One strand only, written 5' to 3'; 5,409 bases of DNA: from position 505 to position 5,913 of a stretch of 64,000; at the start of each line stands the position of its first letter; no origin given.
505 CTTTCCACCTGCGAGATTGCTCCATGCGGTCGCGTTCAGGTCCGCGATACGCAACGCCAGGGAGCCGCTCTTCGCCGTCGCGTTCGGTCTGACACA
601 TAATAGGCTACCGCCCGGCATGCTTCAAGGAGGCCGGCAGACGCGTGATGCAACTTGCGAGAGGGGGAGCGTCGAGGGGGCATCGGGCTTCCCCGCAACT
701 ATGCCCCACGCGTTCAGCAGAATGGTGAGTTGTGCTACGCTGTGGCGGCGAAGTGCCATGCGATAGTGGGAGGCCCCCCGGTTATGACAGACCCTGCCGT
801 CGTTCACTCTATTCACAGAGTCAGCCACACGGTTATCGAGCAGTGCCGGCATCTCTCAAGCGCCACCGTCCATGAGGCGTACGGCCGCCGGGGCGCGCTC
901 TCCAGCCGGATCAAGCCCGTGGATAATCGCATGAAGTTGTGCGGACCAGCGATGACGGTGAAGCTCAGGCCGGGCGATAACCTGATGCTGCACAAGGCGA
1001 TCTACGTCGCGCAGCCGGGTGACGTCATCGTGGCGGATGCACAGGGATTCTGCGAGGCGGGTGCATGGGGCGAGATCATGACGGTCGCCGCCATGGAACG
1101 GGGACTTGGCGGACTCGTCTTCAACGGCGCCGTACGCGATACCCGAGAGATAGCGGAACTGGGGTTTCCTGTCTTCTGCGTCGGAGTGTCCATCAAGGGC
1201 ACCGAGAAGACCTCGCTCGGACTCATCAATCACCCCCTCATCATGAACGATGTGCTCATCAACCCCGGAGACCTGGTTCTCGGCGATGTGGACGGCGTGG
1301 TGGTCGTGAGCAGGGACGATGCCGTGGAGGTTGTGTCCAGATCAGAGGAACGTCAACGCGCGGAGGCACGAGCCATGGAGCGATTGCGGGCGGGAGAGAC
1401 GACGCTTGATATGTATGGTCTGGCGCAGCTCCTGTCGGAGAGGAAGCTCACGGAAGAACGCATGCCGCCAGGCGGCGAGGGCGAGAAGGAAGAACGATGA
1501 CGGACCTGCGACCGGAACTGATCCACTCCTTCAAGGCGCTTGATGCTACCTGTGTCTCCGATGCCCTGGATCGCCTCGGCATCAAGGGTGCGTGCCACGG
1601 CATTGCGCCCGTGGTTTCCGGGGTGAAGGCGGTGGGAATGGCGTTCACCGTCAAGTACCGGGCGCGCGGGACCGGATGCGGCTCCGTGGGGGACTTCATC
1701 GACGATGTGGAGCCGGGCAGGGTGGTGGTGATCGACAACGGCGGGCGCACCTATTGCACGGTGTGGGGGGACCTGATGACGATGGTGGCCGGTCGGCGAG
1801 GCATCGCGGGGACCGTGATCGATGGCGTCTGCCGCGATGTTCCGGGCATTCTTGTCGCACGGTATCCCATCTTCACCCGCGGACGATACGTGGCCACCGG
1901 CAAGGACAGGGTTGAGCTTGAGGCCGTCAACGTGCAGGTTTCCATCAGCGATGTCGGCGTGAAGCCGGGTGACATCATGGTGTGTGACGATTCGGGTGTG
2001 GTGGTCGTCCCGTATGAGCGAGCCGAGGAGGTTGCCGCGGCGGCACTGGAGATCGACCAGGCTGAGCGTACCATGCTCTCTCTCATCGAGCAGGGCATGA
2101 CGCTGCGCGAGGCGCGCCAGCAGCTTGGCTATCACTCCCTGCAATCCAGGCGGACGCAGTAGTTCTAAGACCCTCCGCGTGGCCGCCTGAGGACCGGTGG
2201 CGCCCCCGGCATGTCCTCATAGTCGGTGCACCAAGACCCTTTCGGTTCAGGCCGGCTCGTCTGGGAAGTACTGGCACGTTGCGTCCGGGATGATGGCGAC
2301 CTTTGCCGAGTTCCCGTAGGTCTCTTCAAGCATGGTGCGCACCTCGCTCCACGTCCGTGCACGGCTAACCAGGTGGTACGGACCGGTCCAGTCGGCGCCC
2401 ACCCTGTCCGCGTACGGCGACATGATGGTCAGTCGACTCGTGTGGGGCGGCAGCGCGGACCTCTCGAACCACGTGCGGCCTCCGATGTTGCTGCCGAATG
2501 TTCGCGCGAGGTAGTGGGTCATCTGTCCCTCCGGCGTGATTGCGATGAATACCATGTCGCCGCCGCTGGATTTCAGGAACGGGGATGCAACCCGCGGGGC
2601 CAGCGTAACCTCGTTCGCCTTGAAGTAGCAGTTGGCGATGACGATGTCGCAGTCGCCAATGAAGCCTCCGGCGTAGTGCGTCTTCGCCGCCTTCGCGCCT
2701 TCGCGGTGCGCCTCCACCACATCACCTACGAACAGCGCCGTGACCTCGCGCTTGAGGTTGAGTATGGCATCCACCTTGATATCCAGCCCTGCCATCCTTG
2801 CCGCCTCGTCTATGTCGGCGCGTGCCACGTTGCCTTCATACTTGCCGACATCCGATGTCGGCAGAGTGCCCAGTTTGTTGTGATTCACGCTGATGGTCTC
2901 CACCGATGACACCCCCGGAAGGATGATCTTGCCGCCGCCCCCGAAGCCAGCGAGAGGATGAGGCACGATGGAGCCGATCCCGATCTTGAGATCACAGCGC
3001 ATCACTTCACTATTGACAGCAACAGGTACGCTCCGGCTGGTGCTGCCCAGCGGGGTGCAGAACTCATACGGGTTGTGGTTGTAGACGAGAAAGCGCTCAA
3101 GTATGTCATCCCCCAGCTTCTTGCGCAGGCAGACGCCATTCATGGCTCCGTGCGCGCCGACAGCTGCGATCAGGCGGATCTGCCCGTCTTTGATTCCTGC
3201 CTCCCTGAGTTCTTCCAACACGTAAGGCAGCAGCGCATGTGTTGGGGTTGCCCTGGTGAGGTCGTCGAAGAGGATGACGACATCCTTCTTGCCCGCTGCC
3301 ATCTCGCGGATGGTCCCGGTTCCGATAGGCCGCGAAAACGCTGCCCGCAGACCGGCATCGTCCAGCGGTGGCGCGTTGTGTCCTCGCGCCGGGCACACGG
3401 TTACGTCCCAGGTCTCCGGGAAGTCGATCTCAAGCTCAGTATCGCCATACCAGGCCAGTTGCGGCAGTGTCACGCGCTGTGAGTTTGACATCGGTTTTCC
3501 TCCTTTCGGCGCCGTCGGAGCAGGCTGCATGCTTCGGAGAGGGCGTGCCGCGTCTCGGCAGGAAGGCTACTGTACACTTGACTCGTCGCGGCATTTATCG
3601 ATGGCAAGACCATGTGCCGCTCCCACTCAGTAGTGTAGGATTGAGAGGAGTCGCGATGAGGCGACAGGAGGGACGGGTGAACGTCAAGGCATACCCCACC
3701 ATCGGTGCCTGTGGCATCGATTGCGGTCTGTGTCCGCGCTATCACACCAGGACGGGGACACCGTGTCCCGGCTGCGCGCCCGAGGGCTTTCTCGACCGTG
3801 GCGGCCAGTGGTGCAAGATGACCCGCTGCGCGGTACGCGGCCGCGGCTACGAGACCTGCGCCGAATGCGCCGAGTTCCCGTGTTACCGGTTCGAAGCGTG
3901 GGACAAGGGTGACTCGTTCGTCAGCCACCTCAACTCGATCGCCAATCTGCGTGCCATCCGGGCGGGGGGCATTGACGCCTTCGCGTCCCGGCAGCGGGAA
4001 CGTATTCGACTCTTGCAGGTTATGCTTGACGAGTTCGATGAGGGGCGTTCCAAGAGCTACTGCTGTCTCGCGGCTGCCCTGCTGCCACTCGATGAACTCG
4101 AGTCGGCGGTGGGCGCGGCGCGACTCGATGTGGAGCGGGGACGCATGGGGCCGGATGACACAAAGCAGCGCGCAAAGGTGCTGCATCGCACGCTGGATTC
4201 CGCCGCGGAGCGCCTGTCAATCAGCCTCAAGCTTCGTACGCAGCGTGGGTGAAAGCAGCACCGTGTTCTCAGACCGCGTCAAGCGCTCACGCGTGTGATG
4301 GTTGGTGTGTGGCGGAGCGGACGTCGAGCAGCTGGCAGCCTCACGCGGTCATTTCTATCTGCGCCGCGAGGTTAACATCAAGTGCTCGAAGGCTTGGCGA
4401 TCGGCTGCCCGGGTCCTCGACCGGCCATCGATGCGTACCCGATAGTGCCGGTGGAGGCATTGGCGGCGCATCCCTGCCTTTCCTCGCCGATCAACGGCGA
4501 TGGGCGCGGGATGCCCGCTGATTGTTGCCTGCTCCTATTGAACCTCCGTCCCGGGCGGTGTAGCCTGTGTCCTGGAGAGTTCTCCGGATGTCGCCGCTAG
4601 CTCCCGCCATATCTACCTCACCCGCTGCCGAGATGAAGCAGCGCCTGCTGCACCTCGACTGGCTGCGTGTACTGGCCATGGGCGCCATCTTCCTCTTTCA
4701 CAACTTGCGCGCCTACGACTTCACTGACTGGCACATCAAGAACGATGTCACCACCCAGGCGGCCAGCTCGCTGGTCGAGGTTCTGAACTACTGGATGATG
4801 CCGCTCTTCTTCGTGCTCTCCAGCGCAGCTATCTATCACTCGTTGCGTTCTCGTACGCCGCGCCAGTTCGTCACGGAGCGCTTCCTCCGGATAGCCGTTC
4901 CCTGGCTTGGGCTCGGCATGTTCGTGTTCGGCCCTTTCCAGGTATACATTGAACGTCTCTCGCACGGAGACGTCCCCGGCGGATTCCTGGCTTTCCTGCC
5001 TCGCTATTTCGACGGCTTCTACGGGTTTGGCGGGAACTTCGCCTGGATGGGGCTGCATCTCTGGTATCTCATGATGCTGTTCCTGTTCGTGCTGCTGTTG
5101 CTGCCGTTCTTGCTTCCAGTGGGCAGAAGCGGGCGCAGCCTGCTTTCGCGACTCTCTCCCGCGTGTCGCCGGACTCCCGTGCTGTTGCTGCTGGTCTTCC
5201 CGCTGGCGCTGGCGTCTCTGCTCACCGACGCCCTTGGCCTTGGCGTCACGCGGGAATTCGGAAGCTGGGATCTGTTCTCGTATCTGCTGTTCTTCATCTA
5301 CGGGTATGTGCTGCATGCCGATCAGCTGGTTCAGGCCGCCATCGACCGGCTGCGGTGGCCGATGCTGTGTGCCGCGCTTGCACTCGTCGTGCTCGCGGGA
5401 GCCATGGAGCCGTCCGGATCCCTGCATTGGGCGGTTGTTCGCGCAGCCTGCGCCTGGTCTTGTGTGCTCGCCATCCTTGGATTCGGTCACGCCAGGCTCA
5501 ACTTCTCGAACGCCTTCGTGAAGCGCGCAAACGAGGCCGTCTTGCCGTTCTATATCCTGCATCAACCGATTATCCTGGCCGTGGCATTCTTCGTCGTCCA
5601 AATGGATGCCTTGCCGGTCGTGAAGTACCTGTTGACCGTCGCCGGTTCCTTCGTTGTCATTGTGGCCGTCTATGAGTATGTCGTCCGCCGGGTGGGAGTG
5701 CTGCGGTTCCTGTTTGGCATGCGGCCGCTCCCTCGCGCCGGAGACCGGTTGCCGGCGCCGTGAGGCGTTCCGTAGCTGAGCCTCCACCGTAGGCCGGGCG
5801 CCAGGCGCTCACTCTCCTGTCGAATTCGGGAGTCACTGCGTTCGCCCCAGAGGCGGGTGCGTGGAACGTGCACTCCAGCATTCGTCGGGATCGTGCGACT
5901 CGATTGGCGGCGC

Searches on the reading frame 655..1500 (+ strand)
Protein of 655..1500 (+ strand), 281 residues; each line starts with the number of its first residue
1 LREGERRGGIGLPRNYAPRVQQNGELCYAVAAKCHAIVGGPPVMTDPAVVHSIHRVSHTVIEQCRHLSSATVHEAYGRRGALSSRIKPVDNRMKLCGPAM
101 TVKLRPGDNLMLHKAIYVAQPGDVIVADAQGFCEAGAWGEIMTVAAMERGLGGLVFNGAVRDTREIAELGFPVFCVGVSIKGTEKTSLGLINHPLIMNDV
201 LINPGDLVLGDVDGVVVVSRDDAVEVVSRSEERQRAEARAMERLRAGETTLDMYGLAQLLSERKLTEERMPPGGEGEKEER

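Call 71: search_protein_families(library=pfam, proteins=[window:655-1500:+], max_evalue=0.0001)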
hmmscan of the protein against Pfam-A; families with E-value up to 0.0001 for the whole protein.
window:655-1500:+ (281 aa): 1 family
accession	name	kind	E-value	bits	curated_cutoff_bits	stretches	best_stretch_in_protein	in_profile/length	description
PF03737.21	RraA-like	-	1.4e-45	155.6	24.5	1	70-217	2-152/152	Aldolase/RraA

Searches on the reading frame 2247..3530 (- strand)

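Call 71: search_protein_families(library=pfam, proteins=[window:2247-3530:-], max_evalue=0.0001)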
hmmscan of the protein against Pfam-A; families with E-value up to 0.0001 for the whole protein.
window:2247-3530:- (427 aa): 1 family
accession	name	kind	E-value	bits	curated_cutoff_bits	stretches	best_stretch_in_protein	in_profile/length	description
PF09861.14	Lar_N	-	3.7e-50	170.4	23.3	1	28-220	1-195/204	Lactate racemase N-terminal domain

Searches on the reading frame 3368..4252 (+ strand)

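Call 71: search_protein_families(library=pfam, proteins=[window:3368-4252:+], max_evalue=0.0001)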
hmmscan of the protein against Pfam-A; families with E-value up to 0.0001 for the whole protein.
window:3368-4252:+ (294 aa): 1 family
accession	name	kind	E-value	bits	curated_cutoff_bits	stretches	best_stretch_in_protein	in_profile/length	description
PF12675.12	DUF3795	-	4.5e-08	33.9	22.6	1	112-176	2-82/83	Protein of unknown function (DUF3795)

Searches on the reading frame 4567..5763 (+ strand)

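Call 71: search_protein_families(library=pfam, proteins=[window:4567-5763:+], max_evalue=0.0001)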
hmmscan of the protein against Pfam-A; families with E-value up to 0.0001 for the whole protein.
window:4567-5763:+ (398 aa): 1 family
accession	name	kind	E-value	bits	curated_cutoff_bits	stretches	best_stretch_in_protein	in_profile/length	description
PF01757.29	Acyl_transf_3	-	1.5e-24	87.1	31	1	30-369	4-325/326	Acyltransferase domain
